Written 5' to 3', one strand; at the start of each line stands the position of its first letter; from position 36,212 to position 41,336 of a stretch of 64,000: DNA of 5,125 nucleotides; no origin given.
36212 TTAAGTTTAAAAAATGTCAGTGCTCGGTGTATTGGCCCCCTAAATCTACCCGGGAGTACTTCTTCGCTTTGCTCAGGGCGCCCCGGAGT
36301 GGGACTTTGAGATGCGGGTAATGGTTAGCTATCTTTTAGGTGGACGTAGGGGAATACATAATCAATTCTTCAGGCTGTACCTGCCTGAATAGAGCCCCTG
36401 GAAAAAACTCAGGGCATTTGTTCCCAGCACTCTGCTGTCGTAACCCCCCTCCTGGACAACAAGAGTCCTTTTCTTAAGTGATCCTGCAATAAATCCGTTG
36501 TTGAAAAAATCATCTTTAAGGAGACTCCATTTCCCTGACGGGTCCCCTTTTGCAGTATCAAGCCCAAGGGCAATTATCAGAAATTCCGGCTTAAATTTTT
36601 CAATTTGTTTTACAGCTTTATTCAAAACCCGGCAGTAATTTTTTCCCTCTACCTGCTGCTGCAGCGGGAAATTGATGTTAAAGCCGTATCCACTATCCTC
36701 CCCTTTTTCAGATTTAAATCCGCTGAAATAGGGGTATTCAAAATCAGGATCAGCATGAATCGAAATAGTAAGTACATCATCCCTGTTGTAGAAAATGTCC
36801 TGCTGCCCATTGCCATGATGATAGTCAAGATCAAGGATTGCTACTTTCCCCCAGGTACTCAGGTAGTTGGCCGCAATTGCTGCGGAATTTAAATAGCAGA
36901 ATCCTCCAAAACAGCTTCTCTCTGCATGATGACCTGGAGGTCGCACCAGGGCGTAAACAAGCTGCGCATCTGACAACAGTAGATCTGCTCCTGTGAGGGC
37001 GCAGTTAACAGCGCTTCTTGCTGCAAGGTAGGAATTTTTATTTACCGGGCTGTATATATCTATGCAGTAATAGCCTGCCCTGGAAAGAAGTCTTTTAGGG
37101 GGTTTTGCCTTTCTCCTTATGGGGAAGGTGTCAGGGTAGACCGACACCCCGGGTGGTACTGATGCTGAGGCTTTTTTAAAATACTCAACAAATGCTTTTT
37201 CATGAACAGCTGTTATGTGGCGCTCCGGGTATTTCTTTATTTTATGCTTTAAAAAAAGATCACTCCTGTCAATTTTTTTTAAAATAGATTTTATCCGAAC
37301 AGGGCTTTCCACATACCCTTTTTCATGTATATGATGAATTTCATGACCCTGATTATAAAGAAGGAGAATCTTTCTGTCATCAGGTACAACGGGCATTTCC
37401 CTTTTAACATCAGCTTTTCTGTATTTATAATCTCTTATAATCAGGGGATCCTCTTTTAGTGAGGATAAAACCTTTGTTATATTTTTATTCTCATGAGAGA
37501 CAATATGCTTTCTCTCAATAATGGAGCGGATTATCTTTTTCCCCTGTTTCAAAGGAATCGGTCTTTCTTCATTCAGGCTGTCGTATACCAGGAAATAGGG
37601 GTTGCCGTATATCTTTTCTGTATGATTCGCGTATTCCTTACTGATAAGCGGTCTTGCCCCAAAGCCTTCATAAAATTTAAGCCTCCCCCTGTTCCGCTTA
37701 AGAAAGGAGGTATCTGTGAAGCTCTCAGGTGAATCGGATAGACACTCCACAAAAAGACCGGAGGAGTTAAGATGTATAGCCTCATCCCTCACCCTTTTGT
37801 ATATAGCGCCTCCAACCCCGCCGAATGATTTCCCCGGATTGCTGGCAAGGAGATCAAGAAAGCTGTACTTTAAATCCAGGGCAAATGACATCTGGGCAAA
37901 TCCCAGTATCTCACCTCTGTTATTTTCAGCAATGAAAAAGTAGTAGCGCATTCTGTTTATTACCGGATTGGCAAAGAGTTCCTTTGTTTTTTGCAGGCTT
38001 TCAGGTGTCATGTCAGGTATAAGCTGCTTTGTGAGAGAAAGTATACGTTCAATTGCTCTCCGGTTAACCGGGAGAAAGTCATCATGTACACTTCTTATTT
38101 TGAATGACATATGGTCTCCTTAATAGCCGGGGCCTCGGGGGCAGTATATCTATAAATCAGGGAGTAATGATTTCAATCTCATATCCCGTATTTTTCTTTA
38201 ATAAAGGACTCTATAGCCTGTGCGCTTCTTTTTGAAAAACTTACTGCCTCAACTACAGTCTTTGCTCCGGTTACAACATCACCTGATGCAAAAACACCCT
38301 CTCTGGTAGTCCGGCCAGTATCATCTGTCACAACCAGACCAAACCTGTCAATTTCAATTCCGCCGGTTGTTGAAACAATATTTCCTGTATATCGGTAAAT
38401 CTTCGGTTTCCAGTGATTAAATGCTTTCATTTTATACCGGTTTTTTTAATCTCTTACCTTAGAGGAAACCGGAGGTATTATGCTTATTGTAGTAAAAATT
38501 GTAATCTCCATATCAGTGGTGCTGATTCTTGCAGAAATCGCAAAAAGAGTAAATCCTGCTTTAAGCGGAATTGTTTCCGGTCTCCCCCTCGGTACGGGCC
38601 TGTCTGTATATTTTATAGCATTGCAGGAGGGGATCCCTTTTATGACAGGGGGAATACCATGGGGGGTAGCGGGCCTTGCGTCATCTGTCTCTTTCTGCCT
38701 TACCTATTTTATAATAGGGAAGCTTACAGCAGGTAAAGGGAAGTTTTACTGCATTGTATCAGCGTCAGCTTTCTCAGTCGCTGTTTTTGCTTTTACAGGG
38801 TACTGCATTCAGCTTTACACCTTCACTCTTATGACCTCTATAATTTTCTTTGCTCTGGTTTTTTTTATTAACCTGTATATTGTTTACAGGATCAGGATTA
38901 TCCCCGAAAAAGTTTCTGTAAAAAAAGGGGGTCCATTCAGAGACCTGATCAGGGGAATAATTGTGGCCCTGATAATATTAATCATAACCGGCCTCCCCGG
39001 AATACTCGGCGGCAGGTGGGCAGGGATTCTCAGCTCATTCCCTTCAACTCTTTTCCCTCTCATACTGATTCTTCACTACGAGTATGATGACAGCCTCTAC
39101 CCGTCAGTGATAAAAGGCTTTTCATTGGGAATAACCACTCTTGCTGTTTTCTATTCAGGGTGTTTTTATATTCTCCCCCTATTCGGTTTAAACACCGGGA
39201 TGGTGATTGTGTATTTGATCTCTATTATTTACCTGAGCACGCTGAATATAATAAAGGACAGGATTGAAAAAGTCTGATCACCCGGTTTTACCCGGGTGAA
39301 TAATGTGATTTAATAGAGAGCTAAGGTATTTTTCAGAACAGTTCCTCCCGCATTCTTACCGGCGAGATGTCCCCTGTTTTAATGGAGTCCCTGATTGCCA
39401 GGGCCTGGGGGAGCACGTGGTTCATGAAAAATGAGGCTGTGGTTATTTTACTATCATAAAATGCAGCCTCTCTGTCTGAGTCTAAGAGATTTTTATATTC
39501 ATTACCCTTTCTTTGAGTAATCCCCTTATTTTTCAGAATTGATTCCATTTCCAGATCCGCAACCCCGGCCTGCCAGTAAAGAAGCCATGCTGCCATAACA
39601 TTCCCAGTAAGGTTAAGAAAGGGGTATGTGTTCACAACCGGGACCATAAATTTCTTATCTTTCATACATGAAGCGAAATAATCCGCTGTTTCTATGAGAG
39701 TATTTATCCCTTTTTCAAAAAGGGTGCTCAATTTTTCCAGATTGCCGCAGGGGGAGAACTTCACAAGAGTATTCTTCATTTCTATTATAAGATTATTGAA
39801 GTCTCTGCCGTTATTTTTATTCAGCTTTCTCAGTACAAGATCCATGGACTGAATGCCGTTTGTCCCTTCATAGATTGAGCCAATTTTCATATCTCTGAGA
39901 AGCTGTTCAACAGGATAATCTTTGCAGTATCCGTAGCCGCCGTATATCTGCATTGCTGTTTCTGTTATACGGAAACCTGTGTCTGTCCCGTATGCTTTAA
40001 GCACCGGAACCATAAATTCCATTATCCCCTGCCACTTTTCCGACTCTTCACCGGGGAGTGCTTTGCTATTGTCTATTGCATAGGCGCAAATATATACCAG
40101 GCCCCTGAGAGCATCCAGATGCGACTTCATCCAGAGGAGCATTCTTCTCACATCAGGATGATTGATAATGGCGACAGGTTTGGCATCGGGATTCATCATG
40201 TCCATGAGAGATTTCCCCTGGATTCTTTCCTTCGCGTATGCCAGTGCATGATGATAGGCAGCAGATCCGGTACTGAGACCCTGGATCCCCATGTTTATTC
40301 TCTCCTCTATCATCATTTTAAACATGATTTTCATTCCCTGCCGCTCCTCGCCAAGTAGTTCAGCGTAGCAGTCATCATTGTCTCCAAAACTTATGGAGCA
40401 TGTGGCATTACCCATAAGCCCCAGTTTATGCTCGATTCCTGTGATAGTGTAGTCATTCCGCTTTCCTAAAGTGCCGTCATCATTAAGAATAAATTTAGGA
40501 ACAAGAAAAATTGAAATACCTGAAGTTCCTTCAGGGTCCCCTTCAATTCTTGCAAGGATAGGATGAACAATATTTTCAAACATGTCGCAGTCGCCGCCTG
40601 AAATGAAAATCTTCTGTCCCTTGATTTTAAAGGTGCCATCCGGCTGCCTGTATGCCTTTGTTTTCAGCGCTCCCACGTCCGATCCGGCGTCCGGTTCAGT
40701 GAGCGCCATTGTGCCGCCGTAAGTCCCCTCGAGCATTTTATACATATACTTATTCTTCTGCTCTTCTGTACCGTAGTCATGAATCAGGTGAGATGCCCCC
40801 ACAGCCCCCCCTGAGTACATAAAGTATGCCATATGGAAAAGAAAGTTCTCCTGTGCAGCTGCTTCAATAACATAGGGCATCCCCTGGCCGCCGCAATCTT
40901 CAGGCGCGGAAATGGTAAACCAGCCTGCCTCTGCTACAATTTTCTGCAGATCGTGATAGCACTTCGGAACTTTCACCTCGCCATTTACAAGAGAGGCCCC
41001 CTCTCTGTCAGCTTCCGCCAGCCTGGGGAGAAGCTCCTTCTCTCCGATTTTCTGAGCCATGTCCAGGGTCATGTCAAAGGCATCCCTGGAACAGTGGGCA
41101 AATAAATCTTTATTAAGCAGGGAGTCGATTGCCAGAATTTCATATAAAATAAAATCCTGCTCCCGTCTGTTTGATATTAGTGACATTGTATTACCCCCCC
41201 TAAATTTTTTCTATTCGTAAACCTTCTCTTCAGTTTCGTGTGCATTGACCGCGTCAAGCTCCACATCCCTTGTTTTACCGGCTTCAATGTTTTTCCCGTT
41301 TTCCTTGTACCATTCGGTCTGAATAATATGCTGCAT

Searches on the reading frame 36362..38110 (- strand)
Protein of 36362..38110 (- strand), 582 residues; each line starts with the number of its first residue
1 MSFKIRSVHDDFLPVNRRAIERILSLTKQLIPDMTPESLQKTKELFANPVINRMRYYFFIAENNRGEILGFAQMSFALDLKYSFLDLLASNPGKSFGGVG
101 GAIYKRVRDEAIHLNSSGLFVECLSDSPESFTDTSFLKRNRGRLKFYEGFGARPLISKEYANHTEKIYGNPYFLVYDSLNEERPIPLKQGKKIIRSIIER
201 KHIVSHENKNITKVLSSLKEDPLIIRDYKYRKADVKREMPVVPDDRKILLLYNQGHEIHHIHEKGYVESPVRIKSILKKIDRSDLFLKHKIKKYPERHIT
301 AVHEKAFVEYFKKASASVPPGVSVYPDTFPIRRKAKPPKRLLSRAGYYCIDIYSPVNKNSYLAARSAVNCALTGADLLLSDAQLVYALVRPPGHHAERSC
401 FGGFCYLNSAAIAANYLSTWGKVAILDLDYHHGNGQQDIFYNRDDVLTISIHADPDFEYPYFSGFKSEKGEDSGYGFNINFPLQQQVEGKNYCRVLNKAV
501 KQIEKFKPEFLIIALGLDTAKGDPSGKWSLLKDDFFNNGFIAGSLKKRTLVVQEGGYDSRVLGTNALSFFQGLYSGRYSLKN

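Call 37: search_protein_families(library=pfam, proteins=[window:36362-38110:-], max_evalue=0.00001)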
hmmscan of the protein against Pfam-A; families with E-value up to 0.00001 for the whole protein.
window:36362-38110:- (582 aa): 1 family
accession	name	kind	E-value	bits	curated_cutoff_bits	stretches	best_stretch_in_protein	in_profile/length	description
PF00850.24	Hist_deacetyl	-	3.7e-71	240.3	27.9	1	267-571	2-296/298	Histone deacetylase domain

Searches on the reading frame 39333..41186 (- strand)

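Call 37: search_protein_families(library=pfam, proteins=[window:39333-41186:-], max_evalue=0.00001)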
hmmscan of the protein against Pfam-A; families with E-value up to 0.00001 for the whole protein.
window:39333-41186:- (617 aa): 5 families
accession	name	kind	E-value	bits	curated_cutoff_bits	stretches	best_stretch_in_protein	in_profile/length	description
PF00441.29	Acyl-CoA_dh_1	-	1.8e-25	90.3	22.4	1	283-449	2-144/150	Acyl-CoA dehydrogenase, C-terminal domain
PF12806.12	Acyl-CoA_dh_C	-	6.5e-20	71.9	30.3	1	479-612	12-123/124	Acetyl-CoA dehydrogenase C-terminal like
PF02770.24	Acyl-CoA_dh_M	-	3.5e-15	56.4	33.3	1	160-268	2-95/97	Acyl-CoA dehydrogenase, middle domain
PF02771.21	Acyl-CoA_dh_N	-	2.8e-14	53.9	22.9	1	38-154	5-112/113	Acyl-CoA dehydrogenase, N-terminal domain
PF22924.1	ACOX_C_alpha1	-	4.8e-07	30.2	27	1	291-445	3-159/169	Acyl-CoA oxidase, C-alpha1 domain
